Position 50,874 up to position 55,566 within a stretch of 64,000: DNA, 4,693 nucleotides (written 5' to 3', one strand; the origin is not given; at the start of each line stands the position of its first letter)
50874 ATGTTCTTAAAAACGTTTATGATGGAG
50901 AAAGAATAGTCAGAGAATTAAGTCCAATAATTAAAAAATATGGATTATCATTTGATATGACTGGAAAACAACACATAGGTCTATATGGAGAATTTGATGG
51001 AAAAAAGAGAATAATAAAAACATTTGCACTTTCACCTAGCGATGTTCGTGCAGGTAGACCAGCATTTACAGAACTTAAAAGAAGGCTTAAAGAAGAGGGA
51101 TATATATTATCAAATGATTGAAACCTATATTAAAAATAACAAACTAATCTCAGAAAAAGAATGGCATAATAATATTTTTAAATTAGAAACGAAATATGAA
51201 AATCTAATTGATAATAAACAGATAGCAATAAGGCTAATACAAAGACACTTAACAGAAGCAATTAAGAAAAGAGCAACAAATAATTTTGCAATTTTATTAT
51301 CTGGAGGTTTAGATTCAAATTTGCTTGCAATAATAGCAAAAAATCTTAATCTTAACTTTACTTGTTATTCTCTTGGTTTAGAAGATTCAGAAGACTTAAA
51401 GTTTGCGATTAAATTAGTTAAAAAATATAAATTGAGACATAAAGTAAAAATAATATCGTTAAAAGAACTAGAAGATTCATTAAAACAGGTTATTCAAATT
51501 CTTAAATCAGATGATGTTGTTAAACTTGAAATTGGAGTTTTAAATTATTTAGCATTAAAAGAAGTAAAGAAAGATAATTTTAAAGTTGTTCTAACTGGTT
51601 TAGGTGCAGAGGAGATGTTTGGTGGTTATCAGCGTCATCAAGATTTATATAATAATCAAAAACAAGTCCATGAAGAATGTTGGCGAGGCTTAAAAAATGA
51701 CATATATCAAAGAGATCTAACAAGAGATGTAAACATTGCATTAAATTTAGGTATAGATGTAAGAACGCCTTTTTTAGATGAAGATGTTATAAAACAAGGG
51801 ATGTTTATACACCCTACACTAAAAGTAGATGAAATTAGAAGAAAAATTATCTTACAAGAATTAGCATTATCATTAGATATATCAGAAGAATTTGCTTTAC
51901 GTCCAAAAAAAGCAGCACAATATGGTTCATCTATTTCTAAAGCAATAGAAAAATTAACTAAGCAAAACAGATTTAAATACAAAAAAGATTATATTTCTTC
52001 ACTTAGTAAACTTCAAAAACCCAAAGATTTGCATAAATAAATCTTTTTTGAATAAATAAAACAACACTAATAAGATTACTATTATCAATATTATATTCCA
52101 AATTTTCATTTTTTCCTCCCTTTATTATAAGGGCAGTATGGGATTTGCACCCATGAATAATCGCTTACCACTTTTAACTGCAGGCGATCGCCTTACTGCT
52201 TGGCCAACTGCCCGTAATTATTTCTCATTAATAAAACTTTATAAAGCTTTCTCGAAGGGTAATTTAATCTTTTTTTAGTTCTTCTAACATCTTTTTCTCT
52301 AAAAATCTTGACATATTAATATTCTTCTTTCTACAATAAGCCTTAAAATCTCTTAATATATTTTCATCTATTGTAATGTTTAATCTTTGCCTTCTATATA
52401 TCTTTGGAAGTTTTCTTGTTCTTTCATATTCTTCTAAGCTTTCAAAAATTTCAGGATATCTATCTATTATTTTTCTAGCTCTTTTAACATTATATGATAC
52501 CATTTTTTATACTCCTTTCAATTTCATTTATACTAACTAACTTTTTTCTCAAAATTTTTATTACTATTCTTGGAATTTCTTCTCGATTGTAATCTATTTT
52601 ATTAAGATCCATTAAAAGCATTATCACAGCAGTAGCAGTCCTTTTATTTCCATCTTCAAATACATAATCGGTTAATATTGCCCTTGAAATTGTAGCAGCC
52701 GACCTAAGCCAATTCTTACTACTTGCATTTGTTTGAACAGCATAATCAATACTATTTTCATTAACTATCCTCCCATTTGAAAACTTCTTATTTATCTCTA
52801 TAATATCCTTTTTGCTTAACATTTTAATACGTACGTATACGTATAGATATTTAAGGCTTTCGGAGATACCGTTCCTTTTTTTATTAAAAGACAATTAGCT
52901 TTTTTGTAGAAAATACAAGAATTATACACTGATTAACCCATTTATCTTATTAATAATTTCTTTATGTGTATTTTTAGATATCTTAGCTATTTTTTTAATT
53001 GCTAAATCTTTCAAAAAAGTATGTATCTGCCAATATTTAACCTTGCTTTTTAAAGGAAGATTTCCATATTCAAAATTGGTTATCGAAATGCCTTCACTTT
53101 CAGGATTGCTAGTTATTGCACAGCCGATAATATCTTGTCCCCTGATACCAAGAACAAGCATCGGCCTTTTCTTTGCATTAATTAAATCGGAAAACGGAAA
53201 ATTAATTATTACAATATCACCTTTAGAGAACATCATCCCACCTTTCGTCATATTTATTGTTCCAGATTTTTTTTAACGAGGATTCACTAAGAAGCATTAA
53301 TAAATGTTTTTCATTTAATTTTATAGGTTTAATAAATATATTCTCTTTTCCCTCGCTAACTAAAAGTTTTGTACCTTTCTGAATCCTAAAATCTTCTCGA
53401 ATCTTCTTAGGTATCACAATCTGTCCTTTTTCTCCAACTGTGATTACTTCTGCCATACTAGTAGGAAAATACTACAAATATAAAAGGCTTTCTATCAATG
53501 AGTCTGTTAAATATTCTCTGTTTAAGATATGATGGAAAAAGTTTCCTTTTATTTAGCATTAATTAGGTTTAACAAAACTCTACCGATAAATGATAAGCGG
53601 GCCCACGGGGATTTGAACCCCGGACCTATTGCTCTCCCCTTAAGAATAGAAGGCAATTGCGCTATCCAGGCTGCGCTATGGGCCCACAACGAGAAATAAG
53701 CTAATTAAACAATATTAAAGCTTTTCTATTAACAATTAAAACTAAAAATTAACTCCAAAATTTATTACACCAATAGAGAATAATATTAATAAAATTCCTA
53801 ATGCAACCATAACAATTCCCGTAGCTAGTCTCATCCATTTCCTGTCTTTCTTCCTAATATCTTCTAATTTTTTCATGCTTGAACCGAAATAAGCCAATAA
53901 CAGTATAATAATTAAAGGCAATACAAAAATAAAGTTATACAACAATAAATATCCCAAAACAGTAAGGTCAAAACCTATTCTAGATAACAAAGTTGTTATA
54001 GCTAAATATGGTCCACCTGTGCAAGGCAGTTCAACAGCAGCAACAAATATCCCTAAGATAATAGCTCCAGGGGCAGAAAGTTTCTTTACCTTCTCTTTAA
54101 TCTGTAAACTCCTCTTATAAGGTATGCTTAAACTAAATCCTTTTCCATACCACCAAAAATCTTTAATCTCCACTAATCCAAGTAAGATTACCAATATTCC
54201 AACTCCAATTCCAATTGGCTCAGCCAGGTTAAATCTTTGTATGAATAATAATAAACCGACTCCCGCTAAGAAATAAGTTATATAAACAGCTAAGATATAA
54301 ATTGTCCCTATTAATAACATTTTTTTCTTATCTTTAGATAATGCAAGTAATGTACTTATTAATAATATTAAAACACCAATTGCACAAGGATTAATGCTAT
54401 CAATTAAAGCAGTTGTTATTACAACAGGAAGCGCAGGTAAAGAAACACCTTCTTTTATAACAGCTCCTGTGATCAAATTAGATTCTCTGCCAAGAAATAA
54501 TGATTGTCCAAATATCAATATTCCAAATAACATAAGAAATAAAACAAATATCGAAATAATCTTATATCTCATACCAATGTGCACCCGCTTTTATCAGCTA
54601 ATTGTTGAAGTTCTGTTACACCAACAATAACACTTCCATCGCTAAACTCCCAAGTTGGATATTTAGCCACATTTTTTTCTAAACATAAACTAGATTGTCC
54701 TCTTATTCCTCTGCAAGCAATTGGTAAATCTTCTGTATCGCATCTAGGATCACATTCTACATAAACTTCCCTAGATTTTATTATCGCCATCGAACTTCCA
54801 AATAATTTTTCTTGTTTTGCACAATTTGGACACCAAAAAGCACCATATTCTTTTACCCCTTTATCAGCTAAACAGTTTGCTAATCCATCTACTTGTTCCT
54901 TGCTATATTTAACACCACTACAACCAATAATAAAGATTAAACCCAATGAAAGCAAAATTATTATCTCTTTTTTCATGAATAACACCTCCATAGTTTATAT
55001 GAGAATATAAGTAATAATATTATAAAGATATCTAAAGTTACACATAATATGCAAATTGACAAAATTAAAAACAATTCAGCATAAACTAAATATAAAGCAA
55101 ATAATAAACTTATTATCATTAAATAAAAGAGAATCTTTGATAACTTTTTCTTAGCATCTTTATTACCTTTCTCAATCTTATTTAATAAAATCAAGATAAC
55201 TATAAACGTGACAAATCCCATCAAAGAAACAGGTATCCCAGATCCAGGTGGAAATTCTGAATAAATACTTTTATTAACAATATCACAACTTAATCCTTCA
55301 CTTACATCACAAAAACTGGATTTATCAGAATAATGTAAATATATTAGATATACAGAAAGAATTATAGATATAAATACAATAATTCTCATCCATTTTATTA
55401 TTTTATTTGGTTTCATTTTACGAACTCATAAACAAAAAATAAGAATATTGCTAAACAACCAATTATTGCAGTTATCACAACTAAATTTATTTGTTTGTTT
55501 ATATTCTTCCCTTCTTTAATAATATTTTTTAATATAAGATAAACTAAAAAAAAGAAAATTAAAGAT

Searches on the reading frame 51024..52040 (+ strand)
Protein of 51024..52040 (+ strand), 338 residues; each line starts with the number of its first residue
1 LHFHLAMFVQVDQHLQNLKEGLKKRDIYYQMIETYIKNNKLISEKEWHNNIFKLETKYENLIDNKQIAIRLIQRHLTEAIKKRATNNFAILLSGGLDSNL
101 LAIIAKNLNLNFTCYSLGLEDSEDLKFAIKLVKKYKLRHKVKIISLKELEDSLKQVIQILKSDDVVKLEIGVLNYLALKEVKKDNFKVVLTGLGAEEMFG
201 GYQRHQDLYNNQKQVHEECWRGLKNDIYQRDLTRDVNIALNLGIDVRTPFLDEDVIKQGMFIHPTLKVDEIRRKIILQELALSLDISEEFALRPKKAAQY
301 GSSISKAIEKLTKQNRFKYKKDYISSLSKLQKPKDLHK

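Call 21: search_protein_families(library=ncbifam, proteins=[window:51024-52040:+], max_evalue=0.00001)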
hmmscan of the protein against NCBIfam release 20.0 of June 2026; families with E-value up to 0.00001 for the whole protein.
window:51024-52040:+ (338 aa): 6 families
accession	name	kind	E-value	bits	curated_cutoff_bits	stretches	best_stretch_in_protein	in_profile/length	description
NF006949.0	PRK09431.1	equivalog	1.4e-38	132.7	499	1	41-321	181-475/554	asparagine synthase B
TIGR01536.1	asn_synth_AEB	equivalog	2.1e-37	129.3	267.1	2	47-215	211-384/517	asparagine synthase (glutamine-hydrolyzing)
TIGR03104.1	trio_amidotrans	equivalog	2.9e-20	72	570.1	1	69-215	242-393/589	N-acetylglutaminylglutamine amidotransferase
TIGR03108.1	eps_aminotran_1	hypoth_equivalog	3.4e-14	52.4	816.9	1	54-227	226-398/628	XrtA/PEP-CTERM system amidotransferase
NF033561.1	macrolact_Ik_Al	subfamily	6.5e-09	34.9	300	1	67-141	191-273/561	albusnodin/ikarugamycin family macrolactam cyclase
NF033535.1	lass_lactam_cya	exception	6.5e-06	25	525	0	44-111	212-282/668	lasso peptide isopeptide bond-forming cyclase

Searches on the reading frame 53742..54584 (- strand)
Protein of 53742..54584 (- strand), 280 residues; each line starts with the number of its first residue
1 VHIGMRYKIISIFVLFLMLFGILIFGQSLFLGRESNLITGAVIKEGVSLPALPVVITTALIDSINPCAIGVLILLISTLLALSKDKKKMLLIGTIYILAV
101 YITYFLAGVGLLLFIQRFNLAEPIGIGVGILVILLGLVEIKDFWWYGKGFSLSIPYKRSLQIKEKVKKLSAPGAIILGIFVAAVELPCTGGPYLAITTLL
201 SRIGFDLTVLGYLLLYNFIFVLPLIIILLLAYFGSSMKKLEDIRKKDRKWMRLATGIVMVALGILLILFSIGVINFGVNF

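Call 21: search_protein_families(library=ncbifam, proteins=[window:53742-54584:-], max_evalue=0.00001)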
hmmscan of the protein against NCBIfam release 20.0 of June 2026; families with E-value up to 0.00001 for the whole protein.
window:53742-54584:- (280 aa): 1 family
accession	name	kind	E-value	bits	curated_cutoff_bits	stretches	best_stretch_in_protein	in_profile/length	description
NF040495.1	tranport_ArsG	equivalog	4.9e-07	29.4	200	1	59-268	14-222/225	aromatic aminobenezylarsenical efflux permease ArsG family transporter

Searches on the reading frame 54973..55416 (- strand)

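Call 21: search_protein_families(library=ncbifam, proteins=[window:54973-55416:-], max_evalue=0.00001)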
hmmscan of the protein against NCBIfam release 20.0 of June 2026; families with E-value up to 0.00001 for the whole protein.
window:54973-55416:- (147 aa): 3 families
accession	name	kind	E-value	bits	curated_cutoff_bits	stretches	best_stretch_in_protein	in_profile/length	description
NF011480.0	PRK14889.1-4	equivalog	5.1e-16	59.3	120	1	11-139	10-126/132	VKOR family protein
NF011479.0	PRK14889.1-2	equivalog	1.4e-07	31.8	264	1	17-139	22-139/145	VKOR family protein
NF011478.0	PRK14889.1-1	equivalog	2.8e-06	27.4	182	1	17-134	19-135/152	VKOR family protein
